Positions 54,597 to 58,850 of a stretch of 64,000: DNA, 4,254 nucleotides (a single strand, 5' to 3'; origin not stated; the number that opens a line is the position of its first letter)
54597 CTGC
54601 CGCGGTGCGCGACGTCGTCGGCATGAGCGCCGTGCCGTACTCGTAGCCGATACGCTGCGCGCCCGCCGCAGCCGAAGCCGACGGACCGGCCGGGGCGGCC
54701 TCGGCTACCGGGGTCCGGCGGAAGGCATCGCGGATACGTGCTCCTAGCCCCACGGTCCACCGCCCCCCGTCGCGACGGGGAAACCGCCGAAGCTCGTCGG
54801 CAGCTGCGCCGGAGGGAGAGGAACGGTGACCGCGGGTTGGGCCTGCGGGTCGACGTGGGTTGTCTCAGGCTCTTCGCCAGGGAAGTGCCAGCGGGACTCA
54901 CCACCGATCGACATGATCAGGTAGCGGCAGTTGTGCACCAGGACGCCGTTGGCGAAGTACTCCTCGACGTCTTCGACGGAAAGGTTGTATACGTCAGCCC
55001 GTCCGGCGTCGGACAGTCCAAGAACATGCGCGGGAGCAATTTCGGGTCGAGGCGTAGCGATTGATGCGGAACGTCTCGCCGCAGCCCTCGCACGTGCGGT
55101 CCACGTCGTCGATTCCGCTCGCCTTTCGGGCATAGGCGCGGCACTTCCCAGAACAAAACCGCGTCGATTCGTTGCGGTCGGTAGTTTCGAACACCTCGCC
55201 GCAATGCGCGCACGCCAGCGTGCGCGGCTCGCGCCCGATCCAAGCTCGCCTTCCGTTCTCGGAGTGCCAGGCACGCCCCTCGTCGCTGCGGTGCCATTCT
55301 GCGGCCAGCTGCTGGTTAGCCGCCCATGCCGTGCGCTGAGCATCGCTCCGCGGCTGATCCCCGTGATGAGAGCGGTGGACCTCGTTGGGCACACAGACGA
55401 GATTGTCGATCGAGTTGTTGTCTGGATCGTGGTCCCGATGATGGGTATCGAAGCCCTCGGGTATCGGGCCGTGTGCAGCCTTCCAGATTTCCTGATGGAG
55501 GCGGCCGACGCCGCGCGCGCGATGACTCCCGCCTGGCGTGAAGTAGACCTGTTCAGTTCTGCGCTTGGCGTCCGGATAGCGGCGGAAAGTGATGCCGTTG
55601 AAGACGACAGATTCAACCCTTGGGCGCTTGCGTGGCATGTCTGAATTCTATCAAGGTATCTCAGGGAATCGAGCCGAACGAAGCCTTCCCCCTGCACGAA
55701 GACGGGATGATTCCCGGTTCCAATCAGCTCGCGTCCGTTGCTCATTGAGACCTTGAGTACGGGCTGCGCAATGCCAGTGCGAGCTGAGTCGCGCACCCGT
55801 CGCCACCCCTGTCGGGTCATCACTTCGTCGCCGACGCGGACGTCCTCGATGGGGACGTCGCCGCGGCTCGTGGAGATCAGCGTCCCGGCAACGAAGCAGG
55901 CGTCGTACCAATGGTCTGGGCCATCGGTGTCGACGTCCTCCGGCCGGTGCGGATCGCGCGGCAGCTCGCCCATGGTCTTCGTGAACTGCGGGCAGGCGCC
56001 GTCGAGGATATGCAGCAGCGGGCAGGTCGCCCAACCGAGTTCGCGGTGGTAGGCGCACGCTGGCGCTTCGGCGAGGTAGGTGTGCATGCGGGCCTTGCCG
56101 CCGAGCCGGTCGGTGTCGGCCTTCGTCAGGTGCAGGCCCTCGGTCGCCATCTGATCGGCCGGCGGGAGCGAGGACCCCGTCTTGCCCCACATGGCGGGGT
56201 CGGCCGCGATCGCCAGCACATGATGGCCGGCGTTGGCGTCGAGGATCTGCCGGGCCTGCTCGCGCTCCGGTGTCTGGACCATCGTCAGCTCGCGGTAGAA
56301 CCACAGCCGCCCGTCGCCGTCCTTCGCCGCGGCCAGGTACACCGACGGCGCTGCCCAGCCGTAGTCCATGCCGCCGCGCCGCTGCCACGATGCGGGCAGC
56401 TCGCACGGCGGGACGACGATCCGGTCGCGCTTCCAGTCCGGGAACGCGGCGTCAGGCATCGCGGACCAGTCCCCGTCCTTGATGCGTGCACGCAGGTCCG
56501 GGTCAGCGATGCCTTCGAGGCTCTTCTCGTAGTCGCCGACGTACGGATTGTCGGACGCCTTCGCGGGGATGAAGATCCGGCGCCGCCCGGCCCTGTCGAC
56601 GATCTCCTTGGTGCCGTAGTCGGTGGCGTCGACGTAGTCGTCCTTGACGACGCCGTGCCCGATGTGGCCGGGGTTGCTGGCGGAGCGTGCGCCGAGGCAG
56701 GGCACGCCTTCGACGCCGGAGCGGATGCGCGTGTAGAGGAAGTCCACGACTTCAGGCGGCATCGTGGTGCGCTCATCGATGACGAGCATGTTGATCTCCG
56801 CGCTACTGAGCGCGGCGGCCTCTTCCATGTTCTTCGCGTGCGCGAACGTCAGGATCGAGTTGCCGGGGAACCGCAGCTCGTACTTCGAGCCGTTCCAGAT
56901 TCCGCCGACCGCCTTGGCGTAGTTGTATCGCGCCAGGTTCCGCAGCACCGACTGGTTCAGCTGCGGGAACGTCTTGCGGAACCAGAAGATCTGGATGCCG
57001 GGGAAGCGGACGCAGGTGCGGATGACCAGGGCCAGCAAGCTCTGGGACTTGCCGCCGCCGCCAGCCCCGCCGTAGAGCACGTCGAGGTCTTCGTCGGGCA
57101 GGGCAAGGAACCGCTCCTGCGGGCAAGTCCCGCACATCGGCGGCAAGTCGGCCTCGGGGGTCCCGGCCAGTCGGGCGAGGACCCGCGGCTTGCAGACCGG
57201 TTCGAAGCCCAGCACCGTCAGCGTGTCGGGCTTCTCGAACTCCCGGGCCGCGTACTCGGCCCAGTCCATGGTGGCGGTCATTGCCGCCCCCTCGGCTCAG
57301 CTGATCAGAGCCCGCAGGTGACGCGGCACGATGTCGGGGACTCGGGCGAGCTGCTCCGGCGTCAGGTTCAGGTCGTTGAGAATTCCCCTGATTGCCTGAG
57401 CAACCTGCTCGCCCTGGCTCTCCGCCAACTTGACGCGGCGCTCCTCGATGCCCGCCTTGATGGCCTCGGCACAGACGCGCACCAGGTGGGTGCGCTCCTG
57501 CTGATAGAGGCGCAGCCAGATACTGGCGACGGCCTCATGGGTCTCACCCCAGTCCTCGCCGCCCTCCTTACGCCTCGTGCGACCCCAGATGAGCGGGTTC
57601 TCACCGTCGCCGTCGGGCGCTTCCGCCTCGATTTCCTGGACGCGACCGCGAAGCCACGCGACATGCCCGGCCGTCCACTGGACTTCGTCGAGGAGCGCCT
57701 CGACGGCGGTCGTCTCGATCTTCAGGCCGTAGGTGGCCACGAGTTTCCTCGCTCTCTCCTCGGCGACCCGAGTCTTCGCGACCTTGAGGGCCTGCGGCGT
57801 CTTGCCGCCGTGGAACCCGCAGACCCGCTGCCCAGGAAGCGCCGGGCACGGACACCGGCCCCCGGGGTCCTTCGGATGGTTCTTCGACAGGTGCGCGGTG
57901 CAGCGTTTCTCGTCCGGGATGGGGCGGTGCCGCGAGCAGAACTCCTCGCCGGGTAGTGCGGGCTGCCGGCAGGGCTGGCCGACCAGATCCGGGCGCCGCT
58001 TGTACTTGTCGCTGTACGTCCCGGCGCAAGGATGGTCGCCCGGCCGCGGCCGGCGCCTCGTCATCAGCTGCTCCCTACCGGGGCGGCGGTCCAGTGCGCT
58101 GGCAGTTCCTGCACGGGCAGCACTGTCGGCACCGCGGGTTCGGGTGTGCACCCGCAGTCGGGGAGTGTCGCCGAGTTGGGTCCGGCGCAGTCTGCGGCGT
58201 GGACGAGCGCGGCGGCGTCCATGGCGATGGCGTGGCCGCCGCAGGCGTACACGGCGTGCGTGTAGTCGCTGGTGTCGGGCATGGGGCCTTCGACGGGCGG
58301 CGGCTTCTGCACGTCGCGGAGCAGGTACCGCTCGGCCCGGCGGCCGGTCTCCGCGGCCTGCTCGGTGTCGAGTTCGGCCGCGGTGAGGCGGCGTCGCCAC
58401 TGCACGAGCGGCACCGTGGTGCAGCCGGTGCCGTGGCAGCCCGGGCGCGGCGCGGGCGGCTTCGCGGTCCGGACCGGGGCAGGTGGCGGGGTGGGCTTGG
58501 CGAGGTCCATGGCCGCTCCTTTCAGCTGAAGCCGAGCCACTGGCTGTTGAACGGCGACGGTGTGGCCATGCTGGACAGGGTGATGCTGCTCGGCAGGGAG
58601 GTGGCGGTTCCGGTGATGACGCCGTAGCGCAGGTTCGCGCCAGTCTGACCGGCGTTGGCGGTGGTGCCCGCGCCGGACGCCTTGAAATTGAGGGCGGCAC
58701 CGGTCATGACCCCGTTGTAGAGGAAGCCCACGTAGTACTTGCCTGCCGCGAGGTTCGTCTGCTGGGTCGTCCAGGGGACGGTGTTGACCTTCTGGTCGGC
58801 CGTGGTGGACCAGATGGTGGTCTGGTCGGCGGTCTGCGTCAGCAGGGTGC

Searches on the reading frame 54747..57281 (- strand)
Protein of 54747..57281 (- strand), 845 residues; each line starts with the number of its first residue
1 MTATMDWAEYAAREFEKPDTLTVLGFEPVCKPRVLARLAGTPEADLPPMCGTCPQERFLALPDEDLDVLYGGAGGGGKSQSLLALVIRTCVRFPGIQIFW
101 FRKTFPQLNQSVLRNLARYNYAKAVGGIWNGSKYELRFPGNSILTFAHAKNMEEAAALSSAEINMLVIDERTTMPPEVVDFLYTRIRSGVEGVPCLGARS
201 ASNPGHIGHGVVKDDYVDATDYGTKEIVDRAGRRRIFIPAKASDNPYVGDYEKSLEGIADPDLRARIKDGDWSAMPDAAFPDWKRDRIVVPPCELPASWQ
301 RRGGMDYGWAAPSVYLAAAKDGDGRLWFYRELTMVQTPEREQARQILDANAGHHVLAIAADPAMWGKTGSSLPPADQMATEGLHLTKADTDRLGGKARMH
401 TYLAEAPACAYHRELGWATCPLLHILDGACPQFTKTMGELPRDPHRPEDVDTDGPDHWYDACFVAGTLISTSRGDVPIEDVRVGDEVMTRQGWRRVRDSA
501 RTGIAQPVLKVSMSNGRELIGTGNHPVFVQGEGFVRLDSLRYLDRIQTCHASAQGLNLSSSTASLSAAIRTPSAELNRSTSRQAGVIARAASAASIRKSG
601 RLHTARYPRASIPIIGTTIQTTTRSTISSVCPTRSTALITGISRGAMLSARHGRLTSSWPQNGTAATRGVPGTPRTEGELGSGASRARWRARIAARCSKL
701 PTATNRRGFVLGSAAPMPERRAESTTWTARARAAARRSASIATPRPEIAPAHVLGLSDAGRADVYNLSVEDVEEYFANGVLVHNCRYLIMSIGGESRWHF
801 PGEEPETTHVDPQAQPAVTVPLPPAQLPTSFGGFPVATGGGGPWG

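Call 19: search_protein_families(library=phrogs, proteins=[window:54747-57281:-], max_evalue=0.001)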
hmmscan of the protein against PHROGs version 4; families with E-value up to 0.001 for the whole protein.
window:54747-57281:- (845 aa): 7 families
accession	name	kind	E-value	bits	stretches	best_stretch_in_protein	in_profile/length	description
phrog_2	-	head and packaging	1e-29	104.9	1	55-786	270-742/807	terminase large subunit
phrog_979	-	head and packaging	5e-23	82.6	1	53-288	156-421/642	terminase large subunit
phrog_30251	-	head and packaging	7.7e-10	38.6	1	453-542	441-524/799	terminase large subunit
phrog_36001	-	unknown function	1.2e-09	38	1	461-530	96-165/715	-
phrog_9526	-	head and packaging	4e-09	37.3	1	55-239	15-198/280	terminase large subunit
phrog_5653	-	head and packaging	1e-05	26.4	1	271-362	2-93/199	terminase large subunit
phrog_30356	-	DNA, RNA and nucleotide metabolism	0.00064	18.9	0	462-545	385-469/823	helicase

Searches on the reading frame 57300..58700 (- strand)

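Call 19: search_protein_families(library=phrogs, proteins=[window:57300-58700:-], max_evalue=0.001)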
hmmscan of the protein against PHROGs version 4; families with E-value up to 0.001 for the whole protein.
window:57300-58700:- (467 aa): 1 family
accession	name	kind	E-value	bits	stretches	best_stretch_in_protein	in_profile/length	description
phrog_3678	-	unknown function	1.2e-51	176.6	1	277-465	18-211/213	-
